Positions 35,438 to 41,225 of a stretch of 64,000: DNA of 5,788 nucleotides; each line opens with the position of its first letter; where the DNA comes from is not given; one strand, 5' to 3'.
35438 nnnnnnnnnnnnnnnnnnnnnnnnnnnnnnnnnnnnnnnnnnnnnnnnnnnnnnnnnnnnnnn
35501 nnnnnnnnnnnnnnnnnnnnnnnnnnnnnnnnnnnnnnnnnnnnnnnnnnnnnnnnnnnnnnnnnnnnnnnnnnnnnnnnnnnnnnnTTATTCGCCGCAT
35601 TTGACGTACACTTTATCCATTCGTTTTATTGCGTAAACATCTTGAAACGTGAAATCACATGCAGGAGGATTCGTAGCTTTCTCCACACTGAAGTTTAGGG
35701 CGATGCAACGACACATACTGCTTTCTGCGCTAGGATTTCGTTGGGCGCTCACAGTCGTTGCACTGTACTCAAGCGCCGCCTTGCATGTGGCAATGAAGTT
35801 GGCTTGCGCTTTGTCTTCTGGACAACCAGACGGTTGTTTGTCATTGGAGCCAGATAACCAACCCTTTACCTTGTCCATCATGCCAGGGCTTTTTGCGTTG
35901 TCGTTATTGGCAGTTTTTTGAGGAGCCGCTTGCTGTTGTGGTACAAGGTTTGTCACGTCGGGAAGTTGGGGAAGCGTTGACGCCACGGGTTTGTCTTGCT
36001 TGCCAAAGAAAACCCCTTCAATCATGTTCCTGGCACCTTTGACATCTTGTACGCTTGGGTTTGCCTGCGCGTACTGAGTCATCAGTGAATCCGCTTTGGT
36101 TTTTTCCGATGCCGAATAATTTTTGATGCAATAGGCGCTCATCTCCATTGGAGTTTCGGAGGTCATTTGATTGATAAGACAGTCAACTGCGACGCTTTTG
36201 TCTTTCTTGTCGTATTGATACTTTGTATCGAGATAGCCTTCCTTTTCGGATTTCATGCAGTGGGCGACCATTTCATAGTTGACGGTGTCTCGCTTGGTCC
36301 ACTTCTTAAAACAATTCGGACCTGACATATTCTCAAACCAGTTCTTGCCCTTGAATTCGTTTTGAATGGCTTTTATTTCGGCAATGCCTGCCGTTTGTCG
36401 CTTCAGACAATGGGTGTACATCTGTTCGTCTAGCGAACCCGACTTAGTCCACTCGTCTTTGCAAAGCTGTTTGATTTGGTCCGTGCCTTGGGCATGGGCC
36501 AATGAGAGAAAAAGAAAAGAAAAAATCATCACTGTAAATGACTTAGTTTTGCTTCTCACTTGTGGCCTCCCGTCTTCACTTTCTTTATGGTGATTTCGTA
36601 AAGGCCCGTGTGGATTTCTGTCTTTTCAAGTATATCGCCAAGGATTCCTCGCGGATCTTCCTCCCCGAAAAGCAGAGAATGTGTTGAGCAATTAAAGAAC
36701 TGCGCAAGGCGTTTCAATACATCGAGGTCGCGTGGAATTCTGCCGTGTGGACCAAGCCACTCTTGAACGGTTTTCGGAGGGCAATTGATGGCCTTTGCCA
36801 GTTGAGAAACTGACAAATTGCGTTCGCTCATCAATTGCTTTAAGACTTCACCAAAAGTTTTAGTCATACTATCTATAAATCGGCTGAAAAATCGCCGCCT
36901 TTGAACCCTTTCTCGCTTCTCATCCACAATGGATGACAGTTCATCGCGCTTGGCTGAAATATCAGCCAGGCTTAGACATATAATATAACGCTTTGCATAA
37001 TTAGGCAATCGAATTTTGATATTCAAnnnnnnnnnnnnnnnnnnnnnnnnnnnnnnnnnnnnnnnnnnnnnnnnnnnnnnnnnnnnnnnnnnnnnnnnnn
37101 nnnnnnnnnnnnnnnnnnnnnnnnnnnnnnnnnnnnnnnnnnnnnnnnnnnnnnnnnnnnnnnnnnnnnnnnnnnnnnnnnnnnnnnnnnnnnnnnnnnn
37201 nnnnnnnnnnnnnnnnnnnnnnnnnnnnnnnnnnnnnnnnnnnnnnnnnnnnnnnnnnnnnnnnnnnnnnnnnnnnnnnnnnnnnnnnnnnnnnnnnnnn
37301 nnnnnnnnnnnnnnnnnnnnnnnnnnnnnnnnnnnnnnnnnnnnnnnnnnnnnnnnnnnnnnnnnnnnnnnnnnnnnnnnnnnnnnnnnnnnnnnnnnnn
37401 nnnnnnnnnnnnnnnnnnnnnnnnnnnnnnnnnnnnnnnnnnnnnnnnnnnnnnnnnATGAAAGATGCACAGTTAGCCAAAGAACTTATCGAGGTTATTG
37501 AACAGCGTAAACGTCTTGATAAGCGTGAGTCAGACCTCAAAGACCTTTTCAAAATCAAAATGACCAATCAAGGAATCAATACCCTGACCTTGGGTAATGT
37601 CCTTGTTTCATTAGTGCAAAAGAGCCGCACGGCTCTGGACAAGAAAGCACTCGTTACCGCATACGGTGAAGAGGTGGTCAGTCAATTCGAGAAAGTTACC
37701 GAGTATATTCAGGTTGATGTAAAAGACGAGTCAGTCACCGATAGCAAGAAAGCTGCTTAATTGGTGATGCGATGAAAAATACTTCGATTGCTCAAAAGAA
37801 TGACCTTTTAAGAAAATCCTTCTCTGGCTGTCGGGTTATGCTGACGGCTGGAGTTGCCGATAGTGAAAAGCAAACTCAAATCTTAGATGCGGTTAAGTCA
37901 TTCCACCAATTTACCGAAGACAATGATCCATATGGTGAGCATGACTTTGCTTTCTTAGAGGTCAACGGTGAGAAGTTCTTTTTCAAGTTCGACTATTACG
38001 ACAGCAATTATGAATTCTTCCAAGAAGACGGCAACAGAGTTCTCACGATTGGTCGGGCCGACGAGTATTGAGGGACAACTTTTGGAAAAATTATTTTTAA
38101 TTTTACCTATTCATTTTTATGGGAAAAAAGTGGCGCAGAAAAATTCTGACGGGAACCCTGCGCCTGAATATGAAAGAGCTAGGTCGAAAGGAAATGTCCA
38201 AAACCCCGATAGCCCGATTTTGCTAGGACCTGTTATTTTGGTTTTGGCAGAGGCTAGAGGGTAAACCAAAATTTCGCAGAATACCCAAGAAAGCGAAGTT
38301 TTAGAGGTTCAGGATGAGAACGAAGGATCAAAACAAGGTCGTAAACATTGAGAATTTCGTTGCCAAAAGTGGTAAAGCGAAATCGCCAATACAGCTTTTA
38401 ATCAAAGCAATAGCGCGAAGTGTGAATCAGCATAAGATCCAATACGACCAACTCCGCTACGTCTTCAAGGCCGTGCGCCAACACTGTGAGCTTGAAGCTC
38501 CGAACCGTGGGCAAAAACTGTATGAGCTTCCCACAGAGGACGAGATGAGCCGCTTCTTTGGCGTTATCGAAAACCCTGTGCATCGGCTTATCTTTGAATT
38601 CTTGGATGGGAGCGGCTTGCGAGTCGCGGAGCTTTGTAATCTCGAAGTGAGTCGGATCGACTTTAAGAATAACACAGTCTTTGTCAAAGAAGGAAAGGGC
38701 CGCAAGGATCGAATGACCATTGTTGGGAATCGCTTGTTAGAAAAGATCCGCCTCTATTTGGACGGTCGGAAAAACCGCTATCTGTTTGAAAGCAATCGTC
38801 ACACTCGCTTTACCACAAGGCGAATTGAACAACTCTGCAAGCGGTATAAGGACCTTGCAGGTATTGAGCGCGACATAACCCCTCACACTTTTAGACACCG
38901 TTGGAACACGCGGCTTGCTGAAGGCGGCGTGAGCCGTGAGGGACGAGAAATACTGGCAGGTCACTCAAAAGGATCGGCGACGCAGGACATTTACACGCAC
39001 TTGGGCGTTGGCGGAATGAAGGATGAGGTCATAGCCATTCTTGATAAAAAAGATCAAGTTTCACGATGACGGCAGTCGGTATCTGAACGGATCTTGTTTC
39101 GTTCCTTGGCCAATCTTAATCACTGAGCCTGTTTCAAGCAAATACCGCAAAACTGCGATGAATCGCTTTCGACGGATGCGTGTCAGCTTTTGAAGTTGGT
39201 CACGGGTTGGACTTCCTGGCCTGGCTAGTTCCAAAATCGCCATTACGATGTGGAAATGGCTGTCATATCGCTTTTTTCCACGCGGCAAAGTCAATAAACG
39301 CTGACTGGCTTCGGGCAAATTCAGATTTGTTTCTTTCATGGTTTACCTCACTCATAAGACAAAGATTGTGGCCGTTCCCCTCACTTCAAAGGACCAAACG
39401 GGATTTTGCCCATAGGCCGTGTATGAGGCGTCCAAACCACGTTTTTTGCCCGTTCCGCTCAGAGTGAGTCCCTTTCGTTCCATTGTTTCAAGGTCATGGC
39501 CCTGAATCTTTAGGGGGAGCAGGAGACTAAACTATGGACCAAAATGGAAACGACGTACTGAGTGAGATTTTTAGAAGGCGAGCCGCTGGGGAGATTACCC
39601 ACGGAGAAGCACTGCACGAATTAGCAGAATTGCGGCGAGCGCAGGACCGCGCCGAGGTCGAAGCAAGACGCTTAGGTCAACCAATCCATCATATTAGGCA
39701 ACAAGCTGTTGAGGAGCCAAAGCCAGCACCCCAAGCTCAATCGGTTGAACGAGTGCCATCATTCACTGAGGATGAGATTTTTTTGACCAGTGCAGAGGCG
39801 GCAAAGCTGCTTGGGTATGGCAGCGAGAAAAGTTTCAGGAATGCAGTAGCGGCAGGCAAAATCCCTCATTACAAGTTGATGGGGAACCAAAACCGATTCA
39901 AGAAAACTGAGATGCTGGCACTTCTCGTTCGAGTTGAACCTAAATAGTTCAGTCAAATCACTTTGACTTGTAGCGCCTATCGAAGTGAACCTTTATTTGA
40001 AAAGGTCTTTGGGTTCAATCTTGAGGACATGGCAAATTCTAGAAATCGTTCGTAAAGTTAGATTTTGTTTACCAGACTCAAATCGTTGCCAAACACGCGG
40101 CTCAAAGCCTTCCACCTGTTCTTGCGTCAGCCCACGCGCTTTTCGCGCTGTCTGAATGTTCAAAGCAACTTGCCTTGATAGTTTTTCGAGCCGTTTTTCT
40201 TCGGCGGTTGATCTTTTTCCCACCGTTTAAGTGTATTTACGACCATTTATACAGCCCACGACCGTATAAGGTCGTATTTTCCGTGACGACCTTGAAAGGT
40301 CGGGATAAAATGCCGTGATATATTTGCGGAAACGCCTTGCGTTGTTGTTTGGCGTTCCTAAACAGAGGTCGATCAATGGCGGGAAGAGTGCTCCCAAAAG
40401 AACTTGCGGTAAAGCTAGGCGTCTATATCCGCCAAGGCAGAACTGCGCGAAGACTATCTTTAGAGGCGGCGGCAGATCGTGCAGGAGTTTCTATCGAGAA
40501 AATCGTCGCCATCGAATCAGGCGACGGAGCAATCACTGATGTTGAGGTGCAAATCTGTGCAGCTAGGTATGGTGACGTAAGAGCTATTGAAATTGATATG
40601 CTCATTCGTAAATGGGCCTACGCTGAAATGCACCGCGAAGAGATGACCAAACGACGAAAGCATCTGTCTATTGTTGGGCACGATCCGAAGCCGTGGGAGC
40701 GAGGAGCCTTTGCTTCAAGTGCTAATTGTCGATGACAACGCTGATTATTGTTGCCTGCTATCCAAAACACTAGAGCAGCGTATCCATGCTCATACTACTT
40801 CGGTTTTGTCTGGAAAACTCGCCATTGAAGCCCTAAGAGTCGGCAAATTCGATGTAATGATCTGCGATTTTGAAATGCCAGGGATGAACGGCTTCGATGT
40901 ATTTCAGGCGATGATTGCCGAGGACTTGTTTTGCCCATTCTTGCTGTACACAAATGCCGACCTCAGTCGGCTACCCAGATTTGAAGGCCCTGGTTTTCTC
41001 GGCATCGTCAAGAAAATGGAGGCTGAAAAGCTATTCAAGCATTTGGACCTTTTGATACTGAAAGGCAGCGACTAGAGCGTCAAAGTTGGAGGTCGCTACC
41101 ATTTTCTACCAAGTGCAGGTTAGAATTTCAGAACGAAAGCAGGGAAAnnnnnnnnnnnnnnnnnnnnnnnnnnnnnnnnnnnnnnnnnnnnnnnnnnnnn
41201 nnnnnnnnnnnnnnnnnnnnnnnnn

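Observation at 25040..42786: Host tRNA-Val(UAC) is split in two by a 17.7-kb island that carries its own complete replacement tRNA-Val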

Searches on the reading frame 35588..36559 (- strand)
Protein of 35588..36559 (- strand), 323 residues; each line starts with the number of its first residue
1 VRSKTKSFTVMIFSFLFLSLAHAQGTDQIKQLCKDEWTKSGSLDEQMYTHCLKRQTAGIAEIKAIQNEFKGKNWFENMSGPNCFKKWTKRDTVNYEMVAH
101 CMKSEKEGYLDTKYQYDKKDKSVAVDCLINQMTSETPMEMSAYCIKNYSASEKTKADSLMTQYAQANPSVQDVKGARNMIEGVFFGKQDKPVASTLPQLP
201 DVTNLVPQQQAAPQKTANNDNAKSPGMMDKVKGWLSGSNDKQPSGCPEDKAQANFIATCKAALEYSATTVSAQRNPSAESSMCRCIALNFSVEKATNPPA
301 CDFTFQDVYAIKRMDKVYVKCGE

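Call 8: search_protein_families(library=pfam, proteins=[window:35588-36559:-], max_evalue=0.01)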
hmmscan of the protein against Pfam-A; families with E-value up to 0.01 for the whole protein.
window:35588-36559:- (323 aa): 1 family
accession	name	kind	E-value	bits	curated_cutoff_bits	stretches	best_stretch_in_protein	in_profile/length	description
PF11983.13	FtsA_C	-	0.00044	21.6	27.4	1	188-234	16-59/65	Cell division protein FtsA, C-terminal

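Call 72: search_protein_families(library=phrogs, proteins=[window:35588-36559:-], max_evalue=0.001)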
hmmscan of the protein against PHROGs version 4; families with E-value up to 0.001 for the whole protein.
window:35588-36559:- (323 aa): 0 families

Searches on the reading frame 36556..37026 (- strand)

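Call 8: search_protein_families(library=pfam, proteins=[window:36556-37026:-], max_evalue=0.01)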
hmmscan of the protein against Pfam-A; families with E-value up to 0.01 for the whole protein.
window:36556-37026:- (156 aa): 3 families
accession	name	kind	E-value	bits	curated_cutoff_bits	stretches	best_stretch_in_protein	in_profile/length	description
PF13443.12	HTH_26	-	2.3e-07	31.4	22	1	62-114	2-53/63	Cro/C1-type HTH DNA-binding domain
PF13560.12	HTH_31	-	2e-06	28.5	27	1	58-114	2-57/64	Helix-turn-helix domain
PF01381.28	HTH_3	-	0.00014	22.3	23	1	62-115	1-52/55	Helix-turn-helix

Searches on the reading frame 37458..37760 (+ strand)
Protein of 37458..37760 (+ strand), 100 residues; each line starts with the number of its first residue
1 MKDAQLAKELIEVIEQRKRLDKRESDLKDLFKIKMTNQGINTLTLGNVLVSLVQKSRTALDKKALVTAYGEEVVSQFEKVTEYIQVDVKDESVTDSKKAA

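Call 8: search_protein_families(library=pfam, proteins=[window:37458-37760:+], max_evalue=0.01)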
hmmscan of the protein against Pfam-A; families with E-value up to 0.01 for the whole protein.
window:37458-37760:+ (100 aa): 1 family
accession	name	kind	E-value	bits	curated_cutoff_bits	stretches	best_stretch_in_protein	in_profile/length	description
PF19064.5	DUF5760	-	0.0081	16.8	27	0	20-84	1-65/86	Family of unknown function (DUF5760)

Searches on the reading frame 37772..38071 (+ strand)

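Call 8: search_protein_families(library=pfam, proteins=[window:37772-38071:+], max_evalue=0.01)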
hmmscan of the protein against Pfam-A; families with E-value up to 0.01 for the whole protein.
window:37772-38071:+ (99 aa): 1 family
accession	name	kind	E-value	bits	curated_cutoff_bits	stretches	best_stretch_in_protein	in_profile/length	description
PF12599.13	DUF3768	-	3.8e-21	75.3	25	1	27-97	4-82/83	Protein of unknown function (DUF3768)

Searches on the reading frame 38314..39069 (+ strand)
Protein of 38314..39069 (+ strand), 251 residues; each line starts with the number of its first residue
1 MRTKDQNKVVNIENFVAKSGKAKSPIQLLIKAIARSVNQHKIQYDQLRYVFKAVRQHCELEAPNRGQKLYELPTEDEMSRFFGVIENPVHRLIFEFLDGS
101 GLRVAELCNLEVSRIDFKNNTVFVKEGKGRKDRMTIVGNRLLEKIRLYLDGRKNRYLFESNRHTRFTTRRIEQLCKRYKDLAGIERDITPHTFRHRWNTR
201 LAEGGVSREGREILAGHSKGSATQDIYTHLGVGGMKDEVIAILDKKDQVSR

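Call 8: search_protein_families(library=pfam, proteins=[window:38314-39069:+], max_evalue=0.01)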
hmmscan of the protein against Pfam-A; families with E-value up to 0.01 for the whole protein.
window:38314-39069:+ (251 aa): 2 families
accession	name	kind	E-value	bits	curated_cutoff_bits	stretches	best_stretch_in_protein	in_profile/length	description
PF00589.27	Phage_integrase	-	1e-31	110.5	27.1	1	74-230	4-168/172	Phage integrase family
PF11917.13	DUF3435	-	0.0064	15.9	25.8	1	162-250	169-258/418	Protein of unknown function (DUF3435)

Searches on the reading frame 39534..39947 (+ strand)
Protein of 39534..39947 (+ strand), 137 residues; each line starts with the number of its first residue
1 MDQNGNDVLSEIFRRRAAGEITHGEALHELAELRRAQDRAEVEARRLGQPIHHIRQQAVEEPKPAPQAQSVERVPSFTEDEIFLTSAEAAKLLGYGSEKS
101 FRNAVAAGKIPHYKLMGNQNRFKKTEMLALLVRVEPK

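Call 8: search_protein_families(library=pfam, proteins=[window:39534-39947:+], max_evalue=0.01)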
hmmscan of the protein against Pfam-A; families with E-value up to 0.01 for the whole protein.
window:39534-39947:+ (137 aa): 1 family
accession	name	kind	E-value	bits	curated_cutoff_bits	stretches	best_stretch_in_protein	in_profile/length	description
PF12728.13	HTH_17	-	7.9e-09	36.1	27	1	83-131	1-47/51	Helix-turn-helix domain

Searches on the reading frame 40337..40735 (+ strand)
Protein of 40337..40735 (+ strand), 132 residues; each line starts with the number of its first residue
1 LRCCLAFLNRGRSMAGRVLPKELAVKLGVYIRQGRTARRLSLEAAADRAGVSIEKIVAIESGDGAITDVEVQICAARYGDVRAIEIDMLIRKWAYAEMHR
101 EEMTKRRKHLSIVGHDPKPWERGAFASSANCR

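Call 8: search_protein_families(library=pfam, proteins=[window:40337-40735:+], max_evalue=0.01)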
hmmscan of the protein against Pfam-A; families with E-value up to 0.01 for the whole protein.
window:40337-40735:+ (132 aa): 3 families
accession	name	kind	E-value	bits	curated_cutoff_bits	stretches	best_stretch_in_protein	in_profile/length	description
PF13560.12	HTH_31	-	9.6e-07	29.5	27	1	27-79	2-55/64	Helix-turn-helix domain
PF01381.28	HTH_3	-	2.8e-05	24.5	23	1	31-79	1-49/55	Helix-turn-helix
PF13413.12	HTH_25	-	0.00064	19.9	24.6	1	31-63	2-34/62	Helix-turn-helix domain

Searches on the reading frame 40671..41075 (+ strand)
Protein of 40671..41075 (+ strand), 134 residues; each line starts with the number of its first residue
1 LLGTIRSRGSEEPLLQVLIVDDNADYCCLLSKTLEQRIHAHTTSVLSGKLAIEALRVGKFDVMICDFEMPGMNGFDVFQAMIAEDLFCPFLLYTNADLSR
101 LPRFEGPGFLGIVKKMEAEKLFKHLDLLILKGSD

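Call 8: search_protein_families(library=pfam, proteins=[window:40671-41075:+], max_evalue=0.01)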
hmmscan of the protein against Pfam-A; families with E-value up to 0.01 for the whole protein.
window:40671-41075:+ (134 aa): 1 family
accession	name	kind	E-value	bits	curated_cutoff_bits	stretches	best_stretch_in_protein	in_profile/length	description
PF00072.30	Response_reg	-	3.1e-14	53.5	30.2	1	17-124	1-109/111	Response regulator receiver domain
